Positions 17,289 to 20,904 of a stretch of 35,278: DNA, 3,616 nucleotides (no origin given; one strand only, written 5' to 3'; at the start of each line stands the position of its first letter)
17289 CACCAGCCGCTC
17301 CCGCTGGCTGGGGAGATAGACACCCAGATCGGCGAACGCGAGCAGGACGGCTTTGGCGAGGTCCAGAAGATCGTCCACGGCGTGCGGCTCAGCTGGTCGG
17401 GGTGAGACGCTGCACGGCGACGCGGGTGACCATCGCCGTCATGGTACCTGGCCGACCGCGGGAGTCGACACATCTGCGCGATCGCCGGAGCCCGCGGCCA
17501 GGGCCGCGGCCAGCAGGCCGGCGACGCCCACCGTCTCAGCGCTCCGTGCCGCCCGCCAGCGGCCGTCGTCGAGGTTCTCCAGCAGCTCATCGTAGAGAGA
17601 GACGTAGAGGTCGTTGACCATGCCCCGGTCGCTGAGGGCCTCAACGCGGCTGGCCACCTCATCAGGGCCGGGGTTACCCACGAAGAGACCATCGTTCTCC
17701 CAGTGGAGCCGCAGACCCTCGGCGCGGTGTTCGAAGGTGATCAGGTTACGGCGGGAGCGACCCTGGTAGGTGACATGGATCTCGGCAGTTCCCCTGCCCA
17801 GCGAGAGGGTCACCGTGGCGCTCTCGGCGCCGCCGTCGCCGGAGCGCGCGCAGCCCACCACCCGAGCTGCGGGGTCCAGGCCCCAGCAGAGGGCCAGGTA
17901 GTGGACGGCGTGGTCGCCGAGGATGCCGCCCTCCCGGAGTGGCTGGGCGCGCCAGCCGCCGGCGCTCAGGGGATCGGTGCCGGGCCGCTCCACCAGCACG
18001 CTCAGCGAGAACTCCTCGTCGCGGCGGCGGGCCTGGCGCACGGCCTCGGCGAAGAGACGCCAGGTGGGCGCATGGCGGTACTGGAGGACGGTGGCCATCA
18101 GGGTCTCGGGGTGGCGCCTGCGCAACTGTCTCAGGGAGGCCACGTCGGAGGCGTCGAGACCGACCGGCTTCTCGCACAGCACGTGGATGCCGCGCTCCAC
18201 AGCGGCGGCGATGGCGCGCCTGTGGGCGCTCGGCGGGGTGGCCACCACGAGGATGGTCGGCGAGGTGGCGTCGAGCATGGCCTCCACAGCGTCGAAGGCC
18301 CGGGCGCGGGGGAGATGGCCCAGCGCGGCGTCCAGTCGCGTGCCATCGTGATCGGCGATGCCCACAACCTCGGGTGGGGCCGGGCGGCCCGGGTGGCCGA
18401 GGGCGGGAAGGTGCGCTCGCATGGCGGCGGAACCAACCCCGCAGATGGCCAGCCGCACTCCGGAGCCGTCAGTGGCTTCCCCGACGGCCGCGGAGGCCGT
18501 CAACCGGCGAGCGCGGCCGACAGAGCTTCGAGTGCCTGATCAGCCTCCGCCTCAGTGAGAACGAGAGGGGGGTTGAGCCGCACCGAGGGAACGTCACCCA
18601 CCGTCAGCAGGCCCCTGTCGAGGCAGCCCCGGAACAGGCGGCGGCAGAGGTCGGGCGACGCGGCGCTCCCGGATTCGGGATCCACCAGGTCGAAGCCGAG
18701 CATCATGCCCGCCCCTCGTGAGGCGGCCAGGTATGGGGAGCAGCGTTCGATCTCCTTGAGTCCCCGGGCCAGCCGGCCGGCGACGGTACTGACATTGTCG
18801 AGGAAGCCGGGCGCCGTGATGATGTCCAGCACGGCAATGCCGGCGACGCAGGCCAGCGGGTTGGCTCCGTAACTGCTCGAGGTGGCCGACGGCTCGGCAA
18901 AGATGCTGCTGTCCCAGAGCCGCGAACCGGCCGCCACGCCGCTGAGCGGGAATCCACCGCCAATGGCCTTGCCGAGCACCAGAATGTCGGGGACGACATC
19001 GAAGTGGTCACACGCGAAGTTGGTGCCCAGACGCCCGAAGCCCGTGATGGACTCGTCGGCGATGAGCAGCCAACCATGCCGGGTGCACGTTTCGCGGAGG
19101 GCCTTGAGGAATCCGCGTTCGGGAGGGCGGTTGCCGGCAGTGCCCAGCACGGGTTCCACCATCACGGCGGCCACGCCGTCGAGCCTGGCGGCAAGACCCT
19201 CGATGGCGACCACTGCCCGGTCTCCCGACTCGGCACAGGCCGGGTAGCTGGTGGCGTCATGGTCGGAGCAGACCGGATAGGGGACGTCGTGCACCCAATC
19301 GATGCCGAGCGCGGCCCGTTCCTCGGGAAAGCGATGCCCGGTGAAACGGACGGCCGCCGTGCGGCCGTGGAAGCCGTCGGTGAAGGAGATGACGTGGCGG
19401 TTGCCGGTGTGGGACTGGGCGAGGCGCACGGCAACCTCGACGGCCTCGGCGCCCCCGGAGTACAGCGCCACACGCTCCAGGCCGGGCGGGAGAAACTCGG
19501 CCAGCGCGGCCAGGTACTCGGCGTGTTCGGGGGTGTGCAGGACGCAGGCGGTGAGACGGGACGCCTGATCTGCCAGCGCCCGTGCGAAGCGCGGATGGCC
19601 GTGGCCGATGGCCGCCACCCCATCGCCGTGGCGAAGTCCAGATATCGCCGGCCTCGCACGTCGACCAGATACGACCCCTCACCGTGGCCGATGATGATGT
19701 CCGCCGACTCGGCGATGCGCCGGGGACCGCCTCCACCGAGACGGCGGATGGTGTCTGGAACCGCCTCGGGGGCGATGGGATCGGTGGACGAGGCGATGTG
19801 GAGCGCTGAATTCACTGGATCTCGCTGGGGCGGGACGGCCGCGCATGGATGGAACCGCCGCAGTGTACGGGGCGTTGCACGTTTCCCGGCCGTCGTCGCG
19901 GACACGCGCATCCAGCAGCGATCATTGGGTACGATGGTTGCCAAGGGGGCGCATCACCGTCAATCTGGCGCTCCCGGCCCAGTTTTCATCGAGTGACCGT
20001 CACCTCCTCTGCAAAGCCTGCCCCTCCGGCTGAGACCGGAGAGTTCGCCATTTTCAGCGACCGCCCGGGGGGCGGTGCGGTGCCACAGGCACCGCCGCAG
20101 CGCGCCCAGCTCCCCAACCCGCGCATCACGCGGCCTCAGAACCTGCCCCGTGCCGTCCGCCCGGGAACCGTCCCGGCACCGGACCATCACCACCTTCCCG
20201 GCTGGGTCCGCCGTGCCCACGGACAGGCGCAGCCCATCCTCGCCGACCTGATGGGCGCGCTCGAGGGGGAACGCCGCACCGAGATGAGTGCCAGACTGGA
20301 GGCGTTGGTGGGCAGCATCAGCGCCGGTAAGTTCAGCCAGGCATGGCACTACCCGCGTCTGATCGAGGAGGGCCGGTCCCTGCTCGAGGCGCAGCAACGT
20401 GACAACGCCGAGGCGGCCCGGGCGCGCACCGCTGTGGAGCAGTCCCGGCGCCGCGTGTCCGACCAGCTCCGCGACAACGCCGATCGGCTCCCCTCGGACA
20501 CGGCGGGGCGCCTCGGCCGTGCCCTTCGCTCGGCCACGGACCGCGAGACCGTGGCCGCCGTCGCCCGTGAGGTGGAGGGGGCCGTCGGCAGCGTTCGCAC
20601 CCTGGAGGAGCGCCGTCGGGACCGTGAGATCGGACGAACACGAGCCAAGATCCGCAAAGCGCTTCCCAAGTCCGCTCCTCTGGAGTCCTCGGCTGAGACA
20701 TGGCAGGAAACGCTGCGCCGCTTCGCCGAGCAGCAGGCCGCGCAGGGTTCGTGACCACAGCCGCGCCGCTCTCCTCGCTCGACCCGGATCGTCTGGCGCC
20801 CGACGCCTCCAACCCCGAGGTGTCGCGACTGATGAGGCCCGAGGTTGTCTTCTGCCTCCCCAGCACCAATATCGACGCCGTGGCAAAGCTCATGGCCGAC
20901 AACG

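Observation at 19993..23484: Translationally coupled trio (helical hypothetical, free CBS pair, CBS-fused flavo-ferredoxin enzyme): candidate uncharacterised redox/ligand-sensing module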

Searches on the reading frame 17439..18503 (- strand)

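Call 32: search_protein_families(library=pfam, proteins=[window:17439-18503:-], max_evalue=0.00001)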
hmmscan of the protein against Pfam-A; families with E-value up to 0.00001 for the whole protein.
window:17439-18503:- (354 aa): 1 family
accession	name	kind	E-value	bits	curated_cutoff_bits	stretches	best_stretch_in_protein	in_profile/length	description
PF01408.29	GFO_IDH_MocA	-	6.6e-18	66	24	1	17-136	2-117/120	Oxidoreductase family, NAD-binding Rossmann fold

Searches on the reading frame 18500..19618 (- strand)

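Call 32: search_protein_families(library=pfam, proteins=[window:18500-19618:-], max_evalue=0.00001)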
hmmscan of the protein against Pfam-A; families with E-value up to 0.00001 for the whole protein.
window:18500-19618:- (372 aa): 1 family
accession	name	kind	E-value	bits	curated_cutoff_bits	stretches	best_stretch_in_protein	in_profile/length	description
PF00202.27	Aminotran_3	-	9.1e-72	242.4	30.5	1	2-370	39-403/403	Aminotransferase class-III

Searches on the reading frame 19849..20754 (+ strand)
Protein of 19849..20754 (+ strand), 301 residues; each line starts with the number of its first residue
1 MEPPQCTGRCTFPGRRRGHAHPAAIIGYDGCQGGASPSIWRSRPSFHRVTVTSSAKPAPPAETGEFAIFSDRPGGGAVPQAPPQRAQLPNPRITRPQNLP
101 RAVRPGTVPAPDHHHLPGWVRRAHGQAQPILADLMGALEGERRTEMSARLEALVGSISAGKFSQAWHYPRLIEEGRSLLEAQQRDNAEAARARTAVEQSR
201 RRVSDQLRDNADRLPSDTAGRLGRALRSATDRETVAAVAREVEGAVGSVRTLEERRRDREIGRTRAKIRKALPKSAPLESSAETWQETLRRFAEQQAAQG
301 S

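Call 4: search_protein_families(library=pfam, proteins=[window:19849-20754:+], max_evalue=0.1)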
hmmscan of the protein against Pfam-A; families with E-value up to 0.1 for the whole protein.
window:19849-20754:+ (301 aa): 0 families

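Call 5: search_protein_families(library=ncbifam, proteins=[window:19849-20754:+], max_evalue=0.1)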
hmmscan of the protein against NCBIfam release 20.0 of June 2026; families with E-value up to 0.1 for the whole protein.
window:19849-20754:+ (301 aa): 0 families

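Call 11: find_homologous_proteins(query=window:19993-20751:+, max_evalue=0.001)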
Query window:19993-20751:+ (253 aa): 201 proteins with E <= 0.001 among 8000 candidates; the best 120 are listed.
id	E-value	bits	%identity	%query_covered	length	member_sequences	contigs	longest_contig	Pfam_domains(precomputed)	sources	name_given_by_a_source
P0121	1.3e-134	465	100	89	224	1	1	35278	-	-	-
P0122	6.8e-104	365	78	89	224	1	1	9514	-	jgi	-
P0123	5.3e-83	296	61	100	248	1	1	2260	-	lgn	-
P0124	3.7e-72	261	73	72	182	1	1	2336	-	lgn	-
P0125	1.8e-66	242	52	99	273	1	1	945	-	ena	-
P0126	1.2e-65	240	54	84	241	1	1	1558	-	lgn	-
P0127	1.8e-65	239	55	83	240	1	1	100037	-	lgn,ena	-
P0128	2.5e-65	239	53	98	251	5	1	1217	-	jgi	-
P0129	2.8e-65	239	55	97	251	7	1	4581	-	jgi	-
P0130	4.3e-65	238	56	83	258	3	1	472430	-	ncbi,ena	-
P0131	9.6e-65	237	58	86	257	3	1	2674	-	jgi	jgi:hypothetical protein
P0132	1.5e-64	236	54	89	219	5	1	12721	-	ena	-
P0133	1.9e-64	236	52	98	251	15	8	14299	-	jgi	-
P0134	2.0e-64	236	56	89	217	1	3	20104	-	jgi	jgi:hypothetical protein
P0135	2.0e-64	236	58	83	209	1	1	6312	-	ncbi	-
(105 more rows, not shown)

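Call 26: predict_structure(alignment_id=A1)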
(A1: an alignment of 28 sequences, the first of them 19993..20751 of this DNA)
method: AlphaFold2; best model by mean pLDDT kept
length: 253 residues; sequences in the alignment: 28
mean_pLDDT: 86.0   pTM: 0.60
mean pLDDT of the five models: 86.0, 83.6, 83.3, 83.1, 82.4
residues with pLDDT >= 90: 174; 70-90: 29; 50-70: 34; < 50: 16
segments of 3 or more residues with pLDDT < 50: 17-19, 25-28, 231-233
pLDDT, mean of each block of 10 residues (from residue 1): 54 54 49 60 87 96 91 96 98 98 97 96 97 97 96 97 95 97 97 96 90 92 69 68 90 72
secondary structure, 60 per line:
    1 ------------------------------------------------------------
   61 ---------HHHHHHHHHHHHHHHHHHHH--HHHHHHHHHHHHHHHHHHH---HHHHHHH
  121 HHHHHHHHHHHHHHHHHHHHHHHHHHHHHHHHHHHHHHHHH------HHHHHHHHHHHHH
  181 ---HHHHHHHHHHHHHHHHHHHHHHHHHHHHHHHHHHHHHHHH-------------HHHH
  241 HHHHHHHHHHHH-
elements in order: H70-89 H92-110 H114-161 H168-180 H184-223 H237-252

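Call 29: fold_search(model_id=the predicted structure, library=pdb)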
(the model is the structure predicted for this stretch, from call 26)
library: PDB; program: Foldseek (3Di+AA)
matches with E <= 10: 25; with E <= 0.001: 0
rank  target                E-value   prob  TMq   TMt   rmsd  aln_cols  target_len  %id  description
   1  4kjm_B                2.5e-01  0.75  0.19  0.39  10.6       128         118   12  Crystal structure of the Staphylococcus aureus protein (NP_646141.1, domain 3912-4037) similar to streptococcal adhesi (released 2013-05-29)
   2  4kjm_A                3.0e-01  0.72  0.19  0.37  10.4       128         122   10  Crystal structure of the Staphylococcus aureus protein (NP_646141.1, domain 3912-4037) similar to streptococcal adhesi (released 2013-05-29)
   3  2dgj_A                8.9e-01  0.35  0.22  0.23  10.9       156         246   14  Crystal structure of EbhA (756-1003 domain) from Staphylococcus aureus (released 2007-03-20)
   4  7n6g_3R               1.5e+00  0.11  0.17  0.13  29.3       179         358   18  C1 of central pair (released 2022-05-18)
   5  2dgj_B                2.8e+00  0.16  0.23  0.23  10.5       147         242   13  Crystal structure of EbhA (756-1003 domain) from Staphylococcus aureus (released 2007-03-20)
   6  6poo                  3.0e+00  0.18  0.24  0.23   9.7       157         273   13  Novel structure of the N-terminal helical domain of BibA, a group B streptococcus immunogenic bacterial adhesin (released 2020-08-12)
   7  8abq_A                4.4e+00  0.08  0.21  0.24  35.2       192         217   16  Structure of the SNX1-SNX5 complex, Pt derivative (released 2023-06-21)
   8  7pv1_C                5.5e+00  0.04  0.15  0.24  12.7       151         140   20  Crystal structure of the dimeric mitofilin domain of Mic60 in complex with the CHCH domain of Mic19 (released 2022-09-07)
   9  8to0_z3               6.1e+00  0.03  0.14  0.14  25.5       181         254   15  48-nm repeating structure of doublets from mouse sperm flagella (released 2023-11-01)
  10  3qwe                  6.4e+00  0.06  0.21  0.20  29.8       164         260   19  Crystal structure of the N-terminal domain of the GEM interacting protein (released 2011-03-23)
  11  7wff_g                7.2e+00  0.08  0.17  0.30   5.0        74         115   14  Subcomplexes B,M and L in the Cylic electron transfer supercomplex NDH-PSI from Arabidopsis (released 2022-03-16)
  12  7n6g_3W               7.2e+00  0.07  0.23  0.14  30.6       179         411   17  C1 of central pair (released 2022-05-18)
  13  2p0t                  7.6e+00  0.04  0.17  0.24  13.7       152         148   14  Structural Genomics, the crystal structure of a conserved putative protein from Pseudomonas syringae pv. tomato str. DC3 (released 2007-04-03)
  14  7aam_A                8.0e+00  0.03  0.15  0.13  26.3       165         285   15  Crystal structure of the F-BAR domain of PSTIPIP1 bound to the CTH domain of the phosphatase LYP (released 2022-02-23)
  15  6h7w_A                8.0e+00  0.02  0.14  0.10  28.2       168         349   13  Model of retromer-Vps5 complex assembled on membrane. (released 2018-09-26)
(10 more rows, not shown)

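Call 72: search_solved_structures(query=A1, max_evalue=1)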
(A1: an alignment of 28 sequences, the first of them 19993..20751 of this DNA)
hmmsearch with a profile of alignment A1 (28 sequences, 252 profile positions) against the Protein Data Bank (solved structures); distinct sequences matched with E-value up to 1: 1.
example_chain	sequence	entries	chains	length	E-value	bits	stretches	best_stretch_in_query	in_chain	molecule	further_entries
9o19_X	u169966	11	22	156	0.43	13.3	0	113-169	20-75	ATP synthase subunit b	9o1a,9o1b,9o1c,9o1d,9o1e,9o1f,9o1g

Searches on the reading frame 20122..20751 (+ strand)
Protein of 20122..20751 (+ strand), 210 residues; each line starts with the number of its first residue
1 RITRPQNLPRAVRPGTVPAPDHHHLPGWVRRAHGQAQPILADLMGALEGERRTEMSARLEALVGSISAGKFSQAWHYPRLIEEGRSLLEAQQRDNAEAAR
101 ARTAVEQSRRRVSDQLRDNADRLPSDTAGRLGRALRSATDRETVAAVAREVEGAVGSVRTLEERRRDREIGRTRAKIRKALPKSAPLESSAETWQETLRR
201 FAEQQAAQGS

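Call 77: find_homologous_proteins(query=A5, max_evalue=0.01)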
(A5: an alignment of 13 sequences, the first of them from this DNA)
Query A5 (13 sequences) (210 aa, profile of the alignment): 294 proteins with E <= 0.01 among 8000 candidates; the best 120 are listed.
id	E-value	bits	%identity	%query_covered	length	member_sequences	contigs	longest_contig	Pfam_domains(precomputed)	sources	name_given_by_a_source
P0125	1.7e-96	340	57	99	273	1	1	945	-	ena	-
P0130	3.1e-96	339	56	99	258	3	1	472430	-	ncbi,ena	-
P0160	1.3e-94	334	55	98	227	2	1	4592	-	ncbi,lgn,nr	ncbi:MAG: hypothetical protein M3R48_07025 [Candidatus Dormibacteraeota bacterium]|nr:hypothetical p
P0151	1.3e-94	334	56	99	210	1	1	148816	-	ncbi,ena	-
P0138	2.5e-94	333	54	99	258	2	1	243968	-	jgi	jgi:hypothetical protein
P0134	3.5e-94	332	56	99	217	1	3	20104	-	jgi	jgi:hypothetical protein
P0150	5.6e-94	332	56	99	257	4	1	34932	-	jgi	-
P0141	6.0e-94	332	54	99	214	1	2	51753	-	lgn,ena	-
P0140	7.1e-94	331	56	99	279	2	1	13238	-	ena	-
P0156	7.5e-94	331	54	99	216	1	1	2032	-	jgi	jgi:hypothetical protein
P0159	9.2e-94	331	54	99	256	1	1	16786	-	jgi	jgi:hypothetical protein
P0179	1.2e-93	331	52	99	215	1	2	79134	-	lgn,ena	-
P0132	1.5e-93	330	54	99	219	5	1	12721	-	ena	-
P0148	1.7e-93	330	55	99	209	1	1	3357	-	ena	-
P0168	2.0e-93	330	54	99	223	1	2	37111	-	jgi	jgi:hypothetical protein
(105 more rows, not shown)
